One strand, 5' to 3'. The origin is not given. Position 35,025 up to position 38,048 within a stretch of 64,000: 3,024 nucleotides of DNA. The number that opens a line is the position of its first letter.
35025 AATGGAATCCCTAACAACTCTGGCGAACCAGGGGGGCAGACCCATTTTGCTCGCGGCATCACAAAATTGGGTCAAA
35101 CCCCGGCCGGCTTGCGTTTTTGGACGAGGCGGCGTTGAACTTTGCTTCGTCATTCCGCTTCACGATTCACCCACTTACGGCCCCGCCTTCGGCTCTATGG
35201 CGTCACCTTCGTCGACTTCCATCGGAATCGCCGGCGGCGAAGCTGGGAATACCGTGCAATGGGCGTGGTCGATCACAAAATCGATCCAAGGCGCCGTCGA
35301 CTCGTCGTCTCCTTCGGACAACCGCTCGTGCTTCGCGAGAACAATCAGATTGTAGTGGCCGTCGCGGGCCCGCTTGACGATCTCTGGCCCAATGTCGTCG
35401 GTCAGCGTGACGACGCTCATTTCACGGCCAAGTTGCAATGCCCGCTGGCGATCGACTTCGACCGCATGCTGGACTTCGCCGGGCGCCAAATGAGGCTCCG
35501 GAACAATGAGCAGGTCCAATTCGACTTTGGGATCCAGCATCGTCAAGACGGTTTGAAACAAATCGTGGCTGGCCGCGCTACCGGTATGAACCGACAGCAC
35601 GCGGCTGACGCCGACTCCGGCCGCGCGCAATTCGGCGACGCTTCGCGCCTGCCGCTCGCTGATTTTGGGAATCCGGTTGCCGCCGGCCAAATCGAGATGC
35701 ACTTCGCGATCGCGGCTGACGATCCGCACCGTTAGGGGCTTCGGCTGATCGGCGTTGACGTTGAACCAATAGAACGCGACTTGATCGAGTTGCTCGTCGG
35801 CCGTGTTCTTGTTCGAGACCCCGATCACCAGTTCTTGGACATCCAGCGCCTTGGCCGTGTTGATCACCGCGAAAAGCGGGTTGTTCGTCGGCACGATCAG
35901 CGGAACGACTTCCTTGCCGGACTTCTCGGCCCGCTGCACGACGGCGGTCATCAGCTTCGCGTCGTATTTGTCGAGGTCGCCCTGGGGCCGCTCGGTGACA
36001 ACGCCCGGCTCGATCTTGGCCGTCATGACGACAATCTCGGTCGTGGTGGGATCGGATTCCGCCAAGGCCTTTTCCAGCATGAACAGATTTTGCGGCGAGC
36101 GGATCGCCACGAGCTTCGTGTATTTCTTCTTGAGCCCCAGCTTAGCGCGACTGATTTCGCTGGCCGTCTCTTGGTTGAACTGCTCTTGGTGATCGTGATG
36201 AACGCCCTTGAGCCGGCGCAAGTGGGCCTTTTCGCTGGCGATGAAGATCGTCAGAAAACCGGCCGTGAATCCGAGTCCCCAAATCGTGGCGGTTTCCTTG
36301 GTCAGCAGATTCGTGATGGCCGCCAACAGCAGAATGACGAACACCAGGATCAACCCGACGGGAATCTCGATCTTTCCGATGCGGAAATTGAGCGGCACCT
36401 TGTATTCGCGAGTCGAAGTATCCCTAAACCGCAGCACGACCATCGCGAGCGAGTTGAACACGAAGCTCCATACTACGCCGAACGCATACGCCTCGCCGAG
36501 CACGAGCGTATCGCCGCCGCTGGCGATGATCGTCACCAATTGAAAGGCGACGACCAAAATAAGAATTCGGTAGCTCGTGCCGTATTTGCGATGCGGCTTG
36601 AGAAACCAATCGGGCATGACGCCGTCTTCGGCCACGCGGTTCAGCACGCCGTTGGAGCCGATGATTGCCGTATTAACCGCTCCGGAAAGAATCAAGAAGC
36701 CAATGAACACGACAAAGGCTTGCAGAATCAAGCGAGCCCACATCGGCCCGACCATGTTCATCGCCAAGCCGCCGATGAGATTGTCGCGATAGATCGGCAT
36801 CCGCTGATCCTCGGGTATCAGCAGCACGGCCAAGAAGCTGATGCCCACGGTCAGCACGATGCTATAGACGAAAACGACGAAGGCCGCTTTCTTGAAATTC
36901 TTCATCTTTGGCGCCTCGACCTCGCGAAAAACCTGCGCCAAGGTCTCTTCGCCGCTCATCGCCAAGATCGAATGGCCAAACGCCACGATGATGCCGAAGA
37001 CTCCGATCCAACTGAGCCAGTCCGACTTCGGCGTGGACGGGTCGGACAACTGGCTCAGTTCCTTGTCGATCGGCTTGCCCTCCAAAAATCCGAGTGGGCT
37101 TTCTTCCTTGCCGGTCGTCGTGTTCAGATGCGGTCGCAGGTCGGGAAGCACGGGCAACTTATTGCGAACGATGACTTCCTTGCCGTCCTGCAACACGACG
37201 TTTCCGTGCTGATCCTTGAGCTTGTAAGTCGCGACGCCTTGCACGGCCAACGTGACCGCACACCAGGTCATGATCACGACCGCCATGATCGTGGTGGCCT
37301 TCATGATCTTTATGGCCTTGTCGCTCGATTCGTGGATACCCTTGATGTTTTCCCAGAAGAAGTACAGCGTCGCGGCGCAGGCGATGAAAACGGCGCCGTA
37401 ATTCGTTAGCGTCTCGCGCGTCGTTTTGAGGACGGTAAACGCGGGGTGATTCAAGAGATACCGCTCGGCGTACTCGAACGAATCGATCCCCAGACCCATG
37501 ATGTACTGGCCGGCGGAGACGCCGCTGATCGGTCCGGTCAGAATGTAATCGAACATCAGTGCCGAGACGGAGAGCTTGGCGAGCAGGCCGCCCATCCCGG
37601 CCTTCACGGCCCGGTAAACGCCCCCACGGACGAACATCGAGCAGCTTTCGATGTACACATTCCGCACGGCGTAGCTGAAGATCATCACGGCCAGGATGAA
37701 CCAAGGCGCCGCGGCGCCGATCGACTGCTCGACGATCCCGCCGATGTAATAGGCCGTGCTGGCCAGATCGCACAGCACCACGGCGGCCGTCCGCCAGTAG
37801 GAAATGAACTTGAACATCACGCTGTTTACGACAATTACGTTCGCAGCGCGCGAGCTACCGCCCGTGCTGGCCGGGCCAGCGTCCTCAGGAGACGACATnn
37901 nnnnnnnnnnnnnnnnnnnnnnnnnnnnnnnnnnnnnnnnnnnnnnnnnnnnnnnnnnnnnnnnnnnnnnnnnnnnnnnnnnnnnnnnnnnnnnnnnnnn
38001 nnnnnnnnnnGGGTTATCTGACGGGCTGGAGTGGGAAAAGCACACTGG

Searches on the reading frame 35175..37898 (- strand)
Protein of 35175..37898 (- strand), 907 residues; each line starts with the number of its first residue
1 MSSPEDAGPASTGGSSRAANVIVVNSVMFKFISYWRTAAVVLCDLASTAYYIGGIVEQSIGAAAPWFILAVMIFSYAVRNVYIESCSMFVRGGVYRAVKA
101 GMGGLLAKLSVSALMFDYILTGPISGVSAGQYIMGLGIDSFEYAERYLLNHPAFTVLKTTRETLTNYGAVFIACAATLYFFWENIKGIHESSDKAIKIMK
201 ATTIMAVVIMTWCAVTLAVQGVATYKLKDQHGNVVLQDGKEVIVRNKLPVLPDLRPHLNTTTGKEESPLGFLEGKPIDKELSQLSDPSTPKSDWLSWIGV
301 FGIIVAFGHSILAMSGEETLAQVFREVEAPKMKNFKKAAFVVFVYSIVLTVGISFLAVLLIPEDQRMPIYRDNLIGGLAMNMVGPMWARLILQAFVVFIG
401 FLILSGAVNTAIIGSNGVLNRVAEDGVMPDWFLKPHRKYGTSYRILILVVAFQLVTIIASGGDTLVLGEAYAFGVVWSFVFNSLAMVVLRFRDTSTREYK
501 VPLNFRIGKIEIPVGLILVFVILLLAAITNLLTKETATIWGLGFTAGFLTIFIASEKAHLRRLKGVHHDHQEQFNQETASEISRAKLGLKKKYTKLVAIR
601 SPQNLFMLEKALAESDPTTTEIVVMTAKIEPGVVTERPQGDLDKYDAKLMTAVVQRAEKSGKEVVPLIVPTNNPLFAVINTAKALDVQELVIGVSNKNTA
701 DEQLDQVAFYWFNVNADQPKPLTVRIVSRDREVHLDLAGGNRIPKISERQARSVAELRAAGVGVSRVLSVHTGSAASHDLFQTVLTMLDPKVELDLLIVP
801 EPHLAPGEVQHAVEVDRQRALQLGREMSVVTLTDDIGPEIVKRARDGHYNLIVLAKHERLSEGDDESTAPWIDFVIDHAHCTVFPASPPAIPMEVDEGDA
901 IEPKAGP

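Call 7: search_protein_families(library=pfam, proteins=[window:35175-37898:-])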
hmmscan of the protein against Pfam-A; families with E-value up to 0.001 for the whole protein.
window:35175-37898:- (907 aa): 2 families
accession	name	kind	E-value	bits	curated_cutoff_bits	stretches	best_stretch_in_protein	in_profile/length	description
PF13520.12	AA_permease_2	-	1.5e-49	169.6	27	1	32-538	1-413/427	Amino acid permease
PF00582.32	Usp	-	0.00082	20.4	24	0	800-883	39-137/141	Universal stress protein family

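Call 12: search_solved_structures(query=window:35175-37898:-, max_evalue=0.001, show_alignments=1)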
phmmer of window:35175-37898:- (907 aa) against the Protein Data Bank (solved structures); distinct sequences matched with E-value up to 0.001: 0.

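Call 13: search_protein_families(library=ncbifam, proteins=[window:35175-37898:-], max_evalue=0.01)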
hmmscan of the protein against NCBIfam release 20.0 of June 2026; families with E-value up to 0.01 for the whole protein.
window:35175-37898:- (907 aa): 0 families

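Call 14: find_homologous_proteins(query=window:35175-37898:-, max_evalue=1e-10)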
Query window:35175-37898:- (907 aa): 8000 proteins with E <= 1e-10 among 8000 candidates; the best 120 are listed.
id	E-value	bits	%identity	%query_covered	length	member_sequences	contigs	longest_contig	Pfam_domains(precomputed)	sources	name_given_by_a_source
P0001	0.0e+0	2025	100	100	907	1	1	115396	PF13520.13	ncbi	-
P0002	0.0e+0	1526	75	99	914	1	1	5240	PF13520.13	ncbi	-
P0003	0.0e+0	1526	77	99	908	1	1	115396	PF13520.13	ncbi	-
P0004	0.0e+0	1491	73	99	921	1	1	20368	PF13520.13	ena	-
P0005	0.0e+0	1451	72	100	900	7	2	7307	PF13520.13,PF00582.33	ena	-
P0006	0.0e+0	1443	73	99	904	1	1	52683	PF13520.13,PF00582.33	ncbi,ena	-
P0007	0.0e+0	1423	71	100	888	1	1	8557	PF13520.13,PF00582.33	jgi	-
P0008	0.0e+0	1420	72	99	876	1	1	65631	PF13520.13,PF00582.33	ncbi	-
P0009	0.0e+0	1414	71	99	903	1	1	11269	PF13520.13,PF00582.33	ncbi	-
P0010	0.0e+0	1411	73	97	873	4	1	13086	PF13520.13,PF00582.33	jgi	jgi:amino acid transporter/nucleotide-binding universal stress UspA family protein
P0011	0.0e+0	1409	71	99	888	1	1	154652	PF13520.13,PF00582.33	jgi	jgi:amino acid transporter/nucleotide-binding universal stress UspA family protein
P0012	0.0e+0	1382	72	97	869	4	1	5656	PF13520.13,PF00582.33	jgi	jgi:amino acid transporter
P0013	0.0e+0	1377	71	97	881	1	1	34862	PF13520.13,PF00582.33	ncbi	-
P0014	0.0e+0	1369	71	98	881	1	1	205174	PF13520.13,PF00582.33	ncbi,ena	-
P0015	0.0e+0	1317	67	100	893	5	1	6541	PF13520.13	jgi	jgi:hypothetical protein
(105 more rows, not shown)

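Call 16: find_related_loci(query=A2, collection=genome_contigs, flank=3000)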
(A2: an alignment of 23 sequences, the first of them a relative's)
Query A2 (907 aa) in genome_contigs; peptide patterns used: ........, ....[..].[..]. (x = any residue, [..] = any of these).
599 stretches matched a pattern (row limit reached: there are more); 563 encode a relative of the query (tblastn E <= 1e-3); the best 80 are kept; 80 distinct loci.
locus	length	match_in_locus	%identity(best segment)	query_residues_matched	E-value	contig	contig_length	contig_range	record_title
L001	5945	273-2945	64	1-896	0e+0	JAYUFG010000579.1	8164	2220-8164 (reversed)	MAG: Planctomycetaceae bacterium isolate GFS_7658 GFS_7658_578, whole genome shotgun sequence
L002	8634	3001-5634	63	8-897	0e+0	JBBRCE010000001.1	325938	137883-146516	MAG: Pirellulales bacterium isolate Co_metawrap_2386 Cmw_2386_k141_16832873_length_325938_cov_19.7704, whole genome shot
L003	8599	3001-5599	64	2-896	0e+0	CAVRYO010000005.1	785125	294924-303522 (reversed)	MAG: Pirellulales bacterium isolate MFD00964.bin.2.162 genome assembly, contig: contig_27579, whole genome shotgun seque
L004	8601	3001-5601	61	9-895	0e+0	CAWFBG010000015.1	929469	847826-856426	MAG: uncultured Planctomycetaceae bacterium isolate MFD09286.bin.1.1 genome assembly, contig: contig_34536, whole genome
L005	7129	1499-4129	60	11-896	0e+0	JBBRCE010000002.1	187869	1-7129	MAG: Pirellulales bacterium isolate Co_metawrap_2386 Cmw_2386_k141_3552363_length_187869_cov_19.9992, whole genome shotg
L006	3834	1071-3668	59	17-902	0e+0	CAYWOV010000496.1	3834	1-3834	MAG TPA_asm: uncultured Planctomycetaceae bacterium isolate binchicken_co3_535 genome assembly, contig: NODE_80201_lengt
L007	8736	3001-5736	59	7-897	0e+0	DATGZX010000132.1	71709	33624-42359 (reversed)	MAG TPA_asm: Gemmataceae bacterium isolate SMAG_U10675 k141_56107, whole genome shotgun sequence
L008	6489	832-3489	59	2-897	0e+0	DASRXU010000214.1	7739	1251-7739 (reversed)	MAG TPA_asm: Planctomycetaceae bacterium isolate SMAG_U12732 k141_1036373, whole genome shotgun sequence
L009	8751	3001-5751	59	8-897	0e+0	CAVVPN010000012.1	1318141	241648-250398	MAG: uncultured Gemmataceae bacterium isolate MFD02579.bin.1.11 genome assembly, contig: contig_988, whole genome shotgu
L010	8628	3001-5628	59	8-897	0e+0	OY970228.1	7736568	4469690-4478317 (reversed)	MAG: uncultured Planctomycetaceae bacterium isolate MFD00731.bin.c.1 genome assembly, chromosome: 1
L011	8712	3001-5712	59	17-897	0e+0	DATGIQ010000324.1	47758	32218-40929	MAG TPA_asm: Gemmataceae bacterium isolate SMAG_U9811 k141_564275, whole genome shotgun sequence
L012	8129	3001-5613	59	1-895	0e+0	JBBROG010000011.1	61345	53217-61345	MAG: Gemmatales bacterium isolate La1_metabat2.252 LA1C_B2.252_k141_2947969L_61345_cov_16.4725, whole genome shotgun seq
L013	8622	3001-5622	58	8-895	0e+0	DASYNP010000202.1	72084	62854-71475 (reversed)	MAG TPA_asm: Planctomycetaceae bacterium isolate SMAG_U4406 k141_915857, whole genome shotgun sequence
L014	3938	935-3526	57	1-897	0e+0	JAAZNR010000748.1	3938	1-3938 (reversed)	MAG: Thermogutta sp. isolate AS27yjCOA_190 115824_AS27, whole genome shotgun sequence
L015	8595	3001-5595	57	1-894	0e+0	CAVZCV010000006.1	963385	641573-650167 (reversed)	MAG: Pirellulales bacterium isolate MFD00822.bin.1.89 genome assembly, contig: contig_27549, whole genome shotgun sequen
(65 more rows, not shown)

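Call 18: find_encoding_contigs(protein=P0002, flank=3000, max_places=3)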
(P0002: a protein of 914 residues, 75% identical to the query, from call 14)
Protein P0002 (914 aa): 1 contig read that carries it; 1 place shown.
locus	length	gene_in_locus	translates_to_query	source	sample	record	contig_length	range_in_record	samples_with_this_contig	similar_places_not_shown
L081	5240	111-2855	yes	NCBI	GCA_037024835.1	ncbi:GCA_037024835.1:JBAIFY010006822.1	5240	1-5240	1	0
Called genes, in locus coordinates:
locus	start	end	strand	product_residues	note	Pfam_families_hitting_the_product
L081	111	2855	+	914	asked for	PF13520:AA_permease_2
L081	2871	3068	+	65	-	-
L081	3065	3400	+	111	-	PF05685:Uma2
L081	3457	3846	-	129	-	PF01609:DDE_Tnp_1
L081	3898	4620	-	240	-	PF14294:DUF4372, PF01609:DDE_Tnp_1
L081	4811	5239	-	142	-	?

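Call 19: find_encoding_contigs(protein=P0004, flank=3000, max_places=3)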
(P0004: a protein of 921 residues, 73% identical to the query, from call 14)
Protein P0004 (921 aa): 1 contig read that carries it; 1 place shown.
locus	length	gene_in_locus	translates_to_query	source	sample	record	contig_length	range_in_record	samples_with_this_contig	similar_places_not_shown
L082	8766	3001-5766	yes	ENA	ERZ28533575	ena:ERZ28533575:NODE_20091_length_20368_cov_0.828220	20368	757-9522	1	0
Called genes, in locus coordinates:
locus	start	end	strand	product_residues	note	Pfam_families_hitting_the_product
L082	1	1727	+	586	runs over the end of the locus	PF07596:SBP_bac_10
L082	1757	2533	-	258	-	-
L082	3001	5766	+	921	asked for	PF13520:AA_permease_2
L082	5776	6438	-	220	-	-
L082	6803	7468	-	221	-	PF13646:HEAT_2 (weak), PF13428:TPR_14 (faint), PF00515:TPR_1, PF07719:TPR_2, PF13424:TPR_12, PF13432:TPR_16 (weak), PF14559:TPR_19 (weak), PF00515:TPR_1 (weak), +4 more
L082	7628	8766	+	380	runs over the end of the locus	PF07660:STN (faint)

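Call 20: find_encoding_contigs(protein=P0006, flank=3000, max_places=2)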
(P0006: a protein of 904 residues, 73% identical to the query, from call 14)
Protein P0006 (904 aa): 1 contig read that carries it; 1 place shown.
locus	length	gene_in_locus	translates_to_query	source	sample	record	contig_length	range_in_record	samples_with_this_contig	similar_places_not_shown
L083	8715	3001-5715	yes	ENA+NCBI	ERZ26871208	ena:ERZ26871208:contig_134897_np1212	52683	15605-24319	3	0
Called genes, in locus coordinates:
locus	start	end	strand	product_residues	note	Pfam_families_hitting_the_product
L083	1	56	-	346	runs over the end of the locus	-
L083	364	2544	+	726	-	PF12437:GSIII_N, PF00120:Gln-synt_C, PF18318:Gln-synt_C-ter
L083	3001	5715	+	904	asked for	PF13520:AA_permease_2, PF00582:Usp (faint)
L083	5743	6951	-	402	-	PF18096:Thump_like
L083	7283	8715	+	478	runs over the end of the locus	-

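Call 21: find_encoding_contigs(protein=P0008, flank=3000, max_places=2)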
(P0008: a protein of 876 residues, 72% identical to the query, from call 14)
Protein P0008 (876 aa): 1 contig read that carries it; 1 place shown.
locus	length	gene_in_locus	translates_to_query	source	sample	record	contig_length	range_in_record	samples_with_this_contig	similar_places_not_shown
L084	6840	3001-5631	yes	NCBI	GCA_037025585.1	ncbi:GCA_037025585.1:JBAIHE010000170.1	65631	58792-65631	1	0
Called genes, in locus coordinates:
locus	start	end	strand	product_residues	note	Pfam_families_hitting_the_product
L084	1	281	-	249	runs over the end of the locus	PF05368:NmrA (weak), PF13460:NAD_binding_10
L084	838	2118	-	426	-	PF00109:ketoacyl-synt, PF02801:Ketoacyl-synt_C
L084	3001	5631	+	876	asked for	PF13520:AA_permease_2, PF00582:Usp (faint)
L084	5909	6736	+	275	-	PF01925:TauE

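Call 22: find_encoding_contigs(protein=P0014, flank=6000, max_places=2)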
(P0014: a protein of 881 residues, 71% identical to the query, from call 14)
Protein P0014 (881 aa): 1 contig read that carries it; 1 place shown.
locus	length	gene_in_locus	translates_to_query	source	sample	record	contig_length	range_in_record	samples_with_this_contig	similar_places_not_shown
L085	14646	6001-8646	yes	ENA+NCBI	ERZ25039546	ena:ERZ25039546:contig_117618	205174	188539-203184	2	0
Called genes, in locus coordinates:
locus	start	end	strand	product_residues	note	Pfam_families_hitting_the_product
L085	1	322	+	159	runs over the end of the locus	PF07589:PEP_exosort_dom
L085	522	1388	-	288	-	PF07758:DUF1614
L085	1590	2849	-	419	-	PF00109:ketoacyl-synt, PF00108:Thiolase_N (faint), PF02801:Ketoacyl-synt_C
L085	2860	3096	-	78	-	PF23297:ACP_SdgA_C (weak), PF00550:PP-binding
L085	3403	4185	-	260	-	PF00106:adh_short, PF01370:Epimerase (weak), PF08659:KR, PF13561:adh_short_C2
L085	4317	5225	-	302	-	PF00698:Acyl_transf_1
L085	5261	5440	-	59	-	PF01783:Ribosomal_L32p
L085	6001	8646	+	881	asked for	PF13520:AA_permease_2, PF00582:Usp (faint)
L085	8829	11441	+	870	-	PF13520:AA_permease_2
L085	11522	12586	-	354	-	-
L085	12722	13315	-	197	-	PF00574:CLP_protease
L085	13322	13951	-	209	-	PF00574:CLP_protease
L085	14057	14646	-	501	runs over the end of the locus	PF05697:Trigger_N, PF05698:Trigger_C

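Call 23: find_encoding_contigs(protein=P0013, flank=6000, max_places=2)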
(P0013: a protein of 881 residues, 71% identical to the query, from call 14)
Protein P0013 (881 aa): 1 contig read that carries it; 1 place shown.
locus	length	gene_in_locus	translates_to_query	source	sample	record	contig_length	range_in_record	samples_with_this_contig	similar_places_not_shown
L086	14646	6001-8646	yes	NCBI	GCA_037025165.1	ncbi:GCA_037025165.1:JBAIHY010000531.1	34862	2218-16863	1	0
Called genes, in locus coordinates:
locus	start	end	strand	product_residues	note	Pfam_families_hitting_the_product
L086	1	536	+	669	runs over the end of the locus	PF07589:PEP_exosort_dom (weak)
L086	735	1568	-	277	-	PF07758:DUF1614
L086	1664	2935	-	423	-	PF00109:ketoacyl-synt, PF00108:Thiolase_N (faint), PF02801:Ketoacyl-synt_C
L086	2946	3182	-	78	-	PF23297:ACP_SdgA_C (weak), PF00550:PP-binding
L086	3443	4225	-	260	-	PF00106:adh_short, PF01370:Epimerase (weak), PF08659:KR, PF13460:NAD_binding_10 (weak), PF13561:adh_short_C2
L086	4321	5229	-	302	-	PF00698:Acyl_transf_1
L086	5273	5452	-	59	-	PF01783:Ribosomal_L32p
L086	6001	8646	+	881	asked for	PF13520:AA_permease_2, PF00582:Usp (faint)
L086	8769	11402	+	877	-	PF13520:AA_permease_2, PF00582:Usp (faint)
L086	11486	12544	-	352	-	-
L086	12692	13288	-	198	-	PF00574:CLP_protease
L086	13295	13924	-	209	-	PF00574:CLP_protease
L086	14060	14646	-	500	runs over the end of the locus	PF05697:Trigger_N, PF05698:Trigger_C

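Call 31: search_solved_structures(query=A2, max_evalue=0.01)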
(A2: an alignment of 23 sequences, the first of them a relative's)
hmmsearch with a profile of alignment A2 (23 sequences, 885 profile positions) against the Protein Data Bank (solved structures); distinct sequences matched with E-value up to 0.01: 0.

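Call 46: find_encoding_contigs(protein=P0005, flank=800, max_places=2)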
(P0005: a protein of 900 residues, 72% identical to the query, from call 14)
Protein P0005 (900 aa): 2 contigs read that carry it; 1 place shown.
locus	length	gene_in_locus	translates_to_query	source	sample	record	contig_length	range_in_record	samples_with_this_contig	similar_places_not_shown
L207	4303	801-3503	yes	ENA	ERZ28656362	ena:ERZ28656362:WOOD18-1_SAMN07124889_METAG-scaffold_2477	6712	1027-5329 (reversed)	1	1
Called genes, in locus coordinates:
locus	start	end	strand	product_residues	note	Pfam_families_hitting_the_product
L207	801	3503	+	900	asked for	PF13520:AA_permease_2, PF00582:Usp (faint)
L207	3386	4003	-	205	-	-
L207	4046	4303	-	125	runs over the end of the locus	-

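Call 47: find_encoding_contigs(protein=P0007, flank=800, max_places=2)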
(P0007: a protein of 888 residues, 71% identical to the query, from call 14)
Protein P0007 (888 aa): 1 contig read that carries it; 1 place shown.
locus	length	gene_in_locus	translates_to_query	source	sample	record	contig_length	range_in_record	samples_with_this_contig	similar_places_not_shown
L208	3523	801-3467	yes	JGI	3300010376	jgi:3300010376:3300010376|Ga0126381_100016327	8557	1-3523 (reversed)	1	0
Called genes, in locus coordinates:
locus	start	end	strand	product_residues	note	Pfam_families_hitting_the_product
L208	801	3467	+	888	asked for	PF13520:AA_permease_2, PF00582:Usp (faint)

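Call 48: find_encoding_contigs(protein=P0009, flank=800, max_places=2)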
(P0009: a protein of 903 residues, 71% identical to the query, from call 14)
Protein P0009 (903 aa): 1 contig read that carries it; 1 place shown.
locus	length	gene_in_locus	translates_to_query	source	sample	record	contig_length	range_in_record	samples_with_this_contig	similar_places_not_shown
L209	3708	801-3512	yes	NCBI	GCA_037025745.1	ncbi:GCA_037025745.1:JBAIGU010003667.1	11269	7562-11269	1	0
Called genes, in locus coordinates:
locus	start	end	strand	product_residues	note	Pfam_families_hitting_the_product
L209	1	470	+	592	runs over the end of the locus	PF00696:AA_kinase, PF01842:ACT (weak), PF22468:ACT_9 (weak), PF13840:ACT_7, PF22468:ACT_9, PF13840:ACT_7, PF22468:ACT_9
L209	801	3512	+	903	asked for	PF13520:AA_permease_2, PF00582:Usp (faint)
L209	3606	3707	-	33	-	?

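Call 49: find_encoding_contigs(protein=P0010, flank=800, max_places=2)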
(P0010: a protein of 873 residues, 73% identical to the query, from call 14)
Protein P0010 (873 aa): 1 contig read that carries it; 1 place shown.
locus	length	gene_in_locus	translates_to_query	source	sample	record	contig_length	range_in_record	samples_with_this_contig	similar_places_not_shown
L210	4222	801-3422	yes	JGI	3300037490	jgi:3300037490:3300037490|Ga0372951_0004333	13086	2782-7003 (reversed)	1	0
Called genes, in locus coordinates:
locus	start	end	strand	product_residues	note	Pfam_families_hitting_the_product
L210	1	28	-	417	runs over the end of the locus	PF00109:ketoacyl-synt, PF02801:Ketoacyl-synt_C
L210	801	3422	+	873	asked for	PF13520:AA_permease_2, PF00582:Usp (faint)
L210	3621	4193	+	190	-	PF01966:HD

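Call 50: find_encoding_contigs(protein=P0011, flank=800, max_places=2)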
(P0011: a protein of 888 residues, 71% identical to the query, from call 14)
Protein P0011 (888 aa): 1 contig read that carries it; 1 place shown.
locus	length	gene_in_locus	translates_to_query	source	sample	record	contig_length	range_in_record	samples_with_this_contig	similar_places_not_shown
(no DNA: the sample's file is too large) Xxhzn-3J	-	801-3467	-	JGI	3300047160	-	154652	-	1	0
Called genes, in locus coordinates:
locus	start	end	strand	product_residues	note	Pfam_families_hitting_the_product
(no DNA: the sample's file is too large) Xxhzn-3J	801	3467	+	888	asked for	PF13520:AA_permease_2, PF00582:Usp (weak)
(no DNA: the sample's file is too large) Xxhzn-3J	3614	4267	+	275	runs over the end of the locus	PF01925:TauE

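Call 51: find_encoding_contigs(protein=P0012, flank=800, max_places=2)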
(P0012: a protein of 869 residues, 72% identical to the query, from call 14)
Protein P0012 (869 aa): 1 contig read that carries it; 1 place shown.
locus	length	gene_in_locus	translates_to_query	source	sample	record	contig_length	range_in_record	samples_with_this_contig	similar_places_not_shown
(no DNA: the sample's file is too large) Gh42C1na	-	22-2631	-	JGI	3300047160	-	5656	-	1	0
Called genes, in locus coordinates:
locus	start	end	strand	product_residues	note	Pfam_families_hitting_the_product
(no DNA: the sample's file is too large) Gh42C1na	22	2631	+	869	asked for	PF13520:AA_permease_2, PF00582:Usp (faint)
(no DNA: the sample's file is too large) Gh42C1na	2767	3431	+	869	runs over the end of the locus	PF13520:AA_permease_2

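Call 83: list_cluster_members(proteins=[P0001, P0003, P0002])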
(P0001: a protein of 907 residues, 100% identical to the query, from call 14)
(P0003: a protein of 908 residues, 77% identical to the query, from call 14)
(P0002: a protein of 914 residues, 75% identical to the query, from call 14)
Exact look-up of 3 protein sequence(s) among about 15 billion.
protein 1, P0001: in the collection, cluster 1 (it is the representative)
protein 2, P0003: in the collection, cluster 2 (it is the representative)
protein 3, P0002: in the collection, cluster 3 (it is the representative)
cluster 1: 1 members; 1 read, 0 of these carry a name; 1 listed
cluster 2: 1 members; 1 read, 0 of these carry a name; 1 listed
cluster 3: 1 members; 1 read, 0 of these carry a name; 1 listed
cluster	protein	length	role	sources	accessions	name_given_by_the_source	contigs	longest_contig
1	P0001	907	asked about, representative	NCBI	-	-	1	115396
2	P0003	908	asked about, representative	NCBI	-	-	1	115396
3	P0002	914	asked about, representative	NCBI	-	-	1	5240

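Call 91: predict_structure(alignment_id=A2)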
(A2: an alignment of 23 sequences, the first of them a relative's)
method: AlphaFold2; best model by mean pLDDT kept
length: 907 residues; sequences in the alignment: 23
mean_pLDDT: 66.9   pTM: 0.51
mean pLDDT of the five models: 66.9, 64.0, 62.3, 60.2, 59.3
residues with pLDDT >= 90: 3; 70-90: 448; 50-70: 325; < 50: 131
segments of 3 or more residues with pLDDT < 50: 1-33, 86-92, 314-332, 563-576, 631-641, 752-757, 759-762, 859-867, 890-907
pLDDT, mean of each block of 10 residues (from residue 1): 34 30 35 49 59 53 52 54 50 58 69 71 81 83 81 78 84 87 66 64 79 83 69 68 67 59 58 63 60 58 60 48 44 55 66 70 70 72 82 84 77 69 59 52 73 84 73 71 70 59 62 71 71 60 62 62 42 46 76 85 79 81 80 42 66 77 80 80 85 71 75 72 77 68 66 47 73 80 77 83 77 84 81 82 82 68 47 80 69 34 37
secondary structure, 60 per line:
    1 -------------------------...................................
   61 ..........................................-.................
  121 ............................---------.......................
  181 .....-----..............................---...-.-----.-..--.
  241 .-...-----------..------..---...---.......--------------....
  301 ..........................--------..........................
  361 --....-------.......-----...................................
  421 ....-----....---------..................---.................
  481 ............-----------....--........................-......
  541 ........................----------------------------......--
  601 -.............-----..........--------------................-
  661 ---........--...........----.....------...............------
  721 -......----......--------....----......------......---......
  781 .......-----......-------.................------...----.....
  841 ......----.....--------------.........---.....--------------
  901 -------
elements in order (helices of 4 or more, strands of 3 or more residues): H26-102 H104-148 H158-185 H191-220 E224-226 E243-245 H276-282 H297-326 H335-360 H363-366 H374-380 H386-424 H430-433 H443-460 H464-492 E504-507 E510-513 H514-533 H535-564 E593-598 H602-614 E620-629 H644-659 E664-671 H674-684 E689-693 H700-714 E722-727 E732-737 H746-749 H754-759 E766-771 H775-787 E793-798 H806-822 E829-831 H836-846 E851-855 H870-878 E882-886
